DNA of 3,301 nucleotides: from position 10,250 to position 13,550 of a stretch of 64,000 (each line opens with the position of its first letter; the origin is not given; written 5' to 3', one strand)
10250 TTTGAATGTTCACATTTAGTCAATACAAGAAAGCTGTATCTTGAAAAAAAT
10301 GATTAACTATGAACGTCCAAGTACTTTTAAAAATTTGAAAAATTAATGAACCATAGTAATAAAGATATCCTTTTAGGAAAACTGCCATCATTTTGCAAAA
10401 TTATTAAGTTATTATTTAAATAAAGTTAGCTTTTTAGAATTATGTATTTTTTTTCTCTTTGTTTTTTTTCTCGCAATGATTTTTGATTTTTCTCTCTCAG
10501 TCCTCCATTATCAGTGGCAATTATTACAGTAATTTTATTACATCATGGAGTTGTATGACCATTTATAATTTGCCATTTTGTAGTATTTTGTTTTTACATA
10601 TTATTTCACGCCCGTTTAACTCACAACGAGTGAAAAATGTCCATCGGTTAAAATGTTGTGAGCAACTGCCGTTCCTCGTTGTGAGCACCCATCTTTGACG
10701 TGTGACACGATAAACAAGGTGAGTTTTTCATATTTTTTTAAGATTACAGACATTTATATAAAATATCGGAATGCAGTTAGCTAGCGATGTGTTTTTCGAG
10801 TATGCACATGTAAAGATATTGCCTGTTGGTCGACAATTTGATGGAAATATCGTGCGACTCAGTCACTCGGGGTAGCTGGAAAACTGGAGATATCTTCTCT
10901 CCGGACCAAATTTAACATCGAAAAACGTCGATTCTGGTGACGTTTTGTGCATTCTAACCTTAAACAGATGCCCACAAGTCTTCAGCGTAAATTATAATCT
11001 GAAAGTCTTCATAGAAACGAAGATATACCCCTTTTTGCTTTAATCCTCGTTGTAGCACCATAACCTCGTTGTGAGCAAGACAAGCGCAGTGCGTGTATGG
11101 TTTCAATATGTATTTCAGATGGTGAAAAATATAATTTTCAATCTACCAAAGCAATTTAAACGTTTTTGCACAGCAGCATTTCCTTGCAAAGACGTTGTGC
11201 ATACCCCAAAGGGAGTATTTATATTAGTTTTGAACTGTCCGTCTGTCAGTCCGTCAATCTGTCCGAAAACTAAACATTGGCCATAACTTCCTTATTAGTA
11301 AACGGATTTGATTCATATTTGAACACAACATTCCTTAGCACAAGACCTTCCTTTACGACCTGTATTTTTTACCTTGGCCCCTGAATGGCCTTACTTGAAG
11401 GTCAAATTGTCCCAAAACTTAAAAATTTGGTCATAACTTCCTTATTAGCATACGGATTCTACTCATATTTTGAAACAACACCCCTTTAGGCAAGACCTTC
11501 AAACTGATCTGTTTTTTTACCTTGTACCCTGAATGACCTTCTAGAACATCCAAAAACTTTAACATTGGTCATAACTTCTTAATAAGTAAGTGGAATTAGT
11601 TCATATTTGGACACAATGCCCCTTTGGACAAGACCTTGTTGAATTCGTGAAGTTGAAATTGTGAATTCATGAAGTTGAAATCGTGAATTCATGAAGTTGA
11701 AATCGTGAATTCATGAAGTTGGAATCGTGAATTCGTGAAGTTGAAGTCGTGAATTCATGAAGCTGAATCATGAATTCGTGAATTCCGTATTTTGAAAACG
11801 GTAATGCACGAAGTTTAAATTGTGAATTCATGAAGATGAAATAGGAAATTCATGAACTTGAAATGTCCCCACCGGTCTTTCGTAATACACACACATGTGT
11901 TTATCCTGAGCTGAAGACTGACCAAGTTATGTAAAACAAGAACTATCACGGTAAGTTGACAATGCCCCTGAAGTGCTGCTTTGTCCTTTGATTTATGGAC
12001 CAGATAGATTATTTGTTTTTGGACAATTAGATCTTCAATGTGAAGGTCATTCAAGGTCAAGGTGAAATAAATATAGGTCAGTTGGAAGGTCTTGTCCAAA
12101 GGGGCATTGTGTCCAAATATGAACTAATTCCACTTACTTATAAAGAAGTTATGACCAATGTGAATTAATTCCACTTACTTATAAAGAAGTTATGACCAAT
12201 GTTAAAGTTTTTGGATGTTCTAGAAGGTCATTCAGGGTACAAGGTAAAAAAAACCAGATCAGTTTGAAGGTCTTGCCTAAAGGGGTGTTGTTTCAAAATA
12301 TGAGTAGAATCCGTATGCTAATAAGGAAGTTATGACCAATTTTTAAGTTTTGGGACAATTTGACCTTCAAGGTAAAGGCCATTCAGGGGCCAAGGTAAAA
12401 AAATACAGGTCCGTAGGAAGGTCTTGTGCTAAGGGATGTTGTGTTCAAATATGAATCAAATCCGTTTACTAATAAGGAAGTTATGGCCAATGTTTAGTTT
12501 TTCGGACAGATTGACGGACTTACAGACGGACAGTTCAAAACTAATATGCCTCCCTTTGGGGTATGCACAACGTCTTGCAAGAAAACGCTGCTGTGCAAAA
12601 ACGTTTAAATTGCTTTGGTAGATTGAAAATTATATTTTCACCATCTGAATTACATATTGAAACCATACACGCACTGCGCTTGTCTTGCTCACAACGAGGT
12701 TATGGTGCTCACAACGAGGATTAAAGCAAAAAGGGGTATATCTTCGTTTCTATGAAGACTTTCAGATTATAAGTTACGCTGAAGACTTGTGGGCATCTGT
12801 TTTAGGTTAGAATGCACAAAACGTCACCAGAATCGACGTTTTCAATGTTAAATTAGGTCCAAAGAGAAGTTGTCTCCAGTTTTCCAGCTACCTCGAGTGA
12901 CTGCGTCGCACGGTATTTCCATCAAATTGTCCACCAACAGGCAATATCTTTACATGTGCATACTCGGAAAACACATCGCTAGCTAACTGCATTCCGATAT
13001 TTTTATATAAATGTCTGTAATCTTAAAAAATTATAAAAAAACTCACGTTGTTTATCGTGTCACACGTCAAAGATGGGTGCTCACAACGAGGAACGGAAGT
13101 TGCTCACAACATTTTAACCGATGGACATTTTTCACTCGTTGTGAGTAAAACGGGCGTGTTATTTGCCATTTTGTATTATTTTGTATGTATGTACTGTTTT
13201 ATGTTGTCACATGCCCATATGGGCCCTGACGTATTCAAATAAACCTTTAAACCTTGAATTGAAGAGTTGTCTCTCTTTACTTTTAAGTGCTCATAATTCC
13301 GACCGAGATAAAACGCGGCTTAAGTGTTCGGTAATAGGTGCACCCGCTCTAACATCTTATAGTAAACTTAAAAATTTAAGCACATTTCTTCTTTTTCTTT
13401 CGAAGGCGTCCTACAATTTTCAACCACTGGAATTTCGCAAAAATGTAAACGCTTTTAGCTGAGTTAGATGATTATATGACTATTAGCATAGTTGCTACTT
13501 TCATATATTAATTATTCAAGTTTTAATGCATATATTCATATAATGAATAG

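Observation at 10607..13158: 2.55-kb foldback transposon-like structure with ~1-kb near-identical inverted arms and a minisatellite spacer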

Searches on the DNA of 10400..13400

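Call 59: search_rna_families(source=window, start=10400, end=13400, threshold=evalue, max_evalue=1)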
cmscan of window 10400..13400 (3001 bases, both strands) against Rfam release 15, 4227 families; matches with E-value up to 1: 1.
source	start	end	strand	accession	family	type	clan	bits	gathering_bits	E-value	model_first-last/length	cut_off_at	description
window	11665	11732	+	RF03498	mir-3145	Gene; miRNA;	-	22.1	98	0.47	1-84/84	no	mir-3145 microRNA precursor family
